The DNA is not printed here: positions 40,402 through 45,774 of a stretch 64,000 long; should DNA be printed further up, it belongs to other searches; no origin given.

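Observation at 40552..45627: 1691-aa single-pass protein joining cNMP sensing, rhodanese, a very long helical rod and a periplasmic FGE-fold domain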

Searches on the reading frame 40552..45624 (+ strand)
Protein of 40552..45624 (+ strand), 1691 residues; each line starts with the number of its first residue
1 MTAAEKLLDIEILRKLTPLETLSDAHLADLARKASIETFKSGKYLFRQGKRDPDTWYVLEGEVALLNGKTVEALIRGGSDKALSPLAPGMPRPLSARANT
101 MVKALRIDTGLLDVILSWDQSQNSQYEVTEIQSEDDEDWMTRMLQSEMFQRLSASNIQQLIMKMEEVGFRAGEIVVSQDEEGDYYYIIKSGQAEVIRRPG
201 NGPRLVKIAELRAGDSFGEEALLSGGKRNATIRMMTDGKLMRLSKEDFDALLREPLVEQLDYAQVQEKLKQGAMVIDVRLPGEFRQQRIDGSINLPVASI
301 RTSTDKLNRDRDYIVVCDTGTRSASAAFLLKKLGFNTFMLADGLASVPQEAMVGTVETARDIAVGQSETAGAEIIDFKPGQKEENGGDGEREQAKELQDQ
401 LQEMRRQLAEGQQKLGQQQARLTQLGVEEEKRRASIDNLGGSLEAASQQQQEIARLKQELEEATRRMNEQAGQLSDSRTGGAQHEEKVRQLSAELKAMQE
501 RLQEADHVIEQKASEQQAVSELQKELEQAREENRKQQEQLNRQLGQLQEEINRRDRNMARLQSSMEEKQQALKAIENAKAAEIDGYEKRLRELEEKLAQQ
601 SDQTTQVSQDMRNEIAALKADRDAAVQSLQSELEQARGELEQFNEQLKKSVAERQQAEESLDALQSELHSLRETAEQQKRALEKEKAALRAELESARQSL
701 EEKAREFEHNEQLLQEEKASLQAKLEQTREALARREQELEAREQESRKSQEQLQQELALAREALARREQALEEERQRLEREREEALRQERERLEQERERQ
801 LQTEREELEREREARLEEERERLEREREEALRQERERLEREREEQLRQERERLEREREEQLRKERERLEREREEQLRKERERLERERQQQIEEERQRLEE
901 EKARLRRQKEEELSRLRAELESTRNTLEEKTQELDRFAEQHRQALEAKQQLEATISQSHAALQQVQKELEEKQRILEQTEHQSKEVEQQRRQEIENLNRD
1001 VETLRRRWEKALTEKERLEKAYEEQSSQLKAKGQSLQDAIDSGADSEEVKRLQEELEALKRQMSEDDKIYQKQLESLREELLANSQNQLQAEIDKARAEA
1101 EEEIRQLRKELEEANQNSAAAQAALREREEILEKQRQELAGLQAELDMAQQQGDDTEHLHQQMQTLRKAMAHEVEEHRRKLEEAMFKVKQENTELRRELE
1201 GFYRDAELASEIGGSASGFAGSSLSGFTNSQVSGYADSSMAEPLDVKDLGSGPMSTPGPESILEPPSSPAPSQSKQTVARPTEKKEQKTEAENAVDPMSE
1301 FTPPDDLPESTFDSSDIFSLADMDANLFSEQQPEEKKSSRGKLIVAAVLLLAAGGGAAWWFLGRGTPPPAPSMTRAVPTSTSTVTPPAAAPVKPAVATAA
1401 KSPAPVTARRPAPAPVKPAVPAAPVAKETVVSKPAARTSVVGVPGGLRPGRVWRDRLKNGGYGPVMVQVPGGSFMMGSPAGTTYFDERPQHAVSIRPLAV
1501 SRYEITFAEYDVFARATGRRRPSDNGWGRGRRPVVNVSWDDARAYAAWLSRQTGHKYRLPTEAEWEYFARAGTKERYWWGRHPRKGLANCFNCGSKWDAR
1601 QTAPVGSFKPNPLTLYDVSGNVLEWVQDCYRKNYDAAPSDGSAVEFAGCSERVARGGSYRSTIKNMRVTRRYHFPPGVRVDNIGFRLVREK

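Call 4: search_protein_families(library=pfam, proteins=[window:40552-45624:+], max_evalue=0.1)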
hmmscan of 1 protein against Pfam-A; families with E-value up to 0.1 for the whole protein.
window:40552-45624:+ (1691 aa): 3 families
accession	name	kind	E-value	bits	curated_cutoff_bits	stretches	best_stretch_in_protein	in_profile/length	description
PF03781.23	FGE-sulfatase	-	4.1e-58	197.5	23.3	1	1464-1689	3-255/255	Sulfatase-modifying factor enzyme 1-like domain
PF00027.35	cNMP_binding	-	1.4e-26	92.7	27.5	2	169-253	4-87/89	Cyclic nucleotide-binding domain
PF00581.25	Rhodanese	-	2.4e-13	50.8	22.2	1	263-345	3-97/102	Rhodanese-like domain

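Call 5: search_protein_families(library=ncbifam, proteins=[window:40552-45624:+], max_evalue=0.1)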
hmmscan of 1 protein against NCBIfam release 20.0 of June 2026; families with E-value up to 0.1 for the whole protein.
window:40552-45624:+ (1691 aa): 24 families
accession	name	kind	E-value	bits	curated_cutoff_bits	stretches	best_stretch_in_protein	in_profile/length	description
NF051459.1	pyoverdine_PvdO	equivalog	5.8e-47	160.1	500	1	1448-1690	22-279/280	dihydropyoverdine dehydrogenase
TIGR03525.2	GldK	equivalog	3.1e-22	79.5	350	2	1532-1690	220-406/408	T9SS ring complex lipoprotein PorK/GldK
TIGR03440.2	egtB_TIGR03440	equivalog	7.6e-19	68.1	360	2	1531-1687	273-412/413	ergothioneine biosynthesis protein EgtB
TIGR04344.1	ovoA_Nterm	equivalog_domain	3e-14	52.7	400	1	1535-1688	298-444/444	5-histidylcysteine sulfoxide synthase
TIGR02171.1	Fb_sc_TIGR02171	subfamily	5.9e-13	47.7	544.35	1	1555-1688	157-280/912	TIGR02171 family lipoprotein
NF058543.1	ActPatMycb56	equivalog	2.8e-10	39.6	460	1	147-258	2-111/317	acetyltransferase Pat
TIGR03524.1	GldJ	equivalog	3.7e-10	39.1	458.2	2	1597-1635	332-370/559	gliding motility lipoprotein GldJ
NF006444.0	PRK08762.1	equivalog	9e-09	34.4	449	1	257-342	14-101/387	molybdopterin-synthase adenylyltransferase MoeB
TIGR02168.1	SMC_prok_B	equivalog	2.5e-08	32.2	567.35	3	392-613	686-914/1181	chromosome segregation protein SMC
NF007627.0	PRK10287.1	equivalog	2.9e-08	33.9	102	1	275-347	23-97/104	thiosulfate sulfurtransferase PspE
NF005902.0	PRK07878.1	equivalog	2.3e-07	30.1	647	1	266-339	295-372/392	adenylyltransferase/sulfurtransferase MoeZ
NF045487.1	ASRP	equivalog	3.9e-07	29.1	300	1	383-684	181-478/593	archaea-specific SMC-related protein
TIGR02981.1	phageshock_pspE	exception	7.1e-07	29.5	126.3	1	275-347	21-95/101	thiosulfate sulfurtransferase PspE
NF001195.0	PRK00162.1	equivalog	1.7e-06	28.3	102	1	259-343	6-91/108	thiosulfate sulfurtransferase GlpE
TIGR04271.1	ThiI_C_thiazole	equivalog_domain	1.7e-06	28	70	1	259-337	13-95/101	thiazole biosynthesis protein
NF003034.1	PRK03918.1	equivalog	0.00017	19.7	700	1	920-1200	160-429/878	DNA double-strand break repair ATPase Rad50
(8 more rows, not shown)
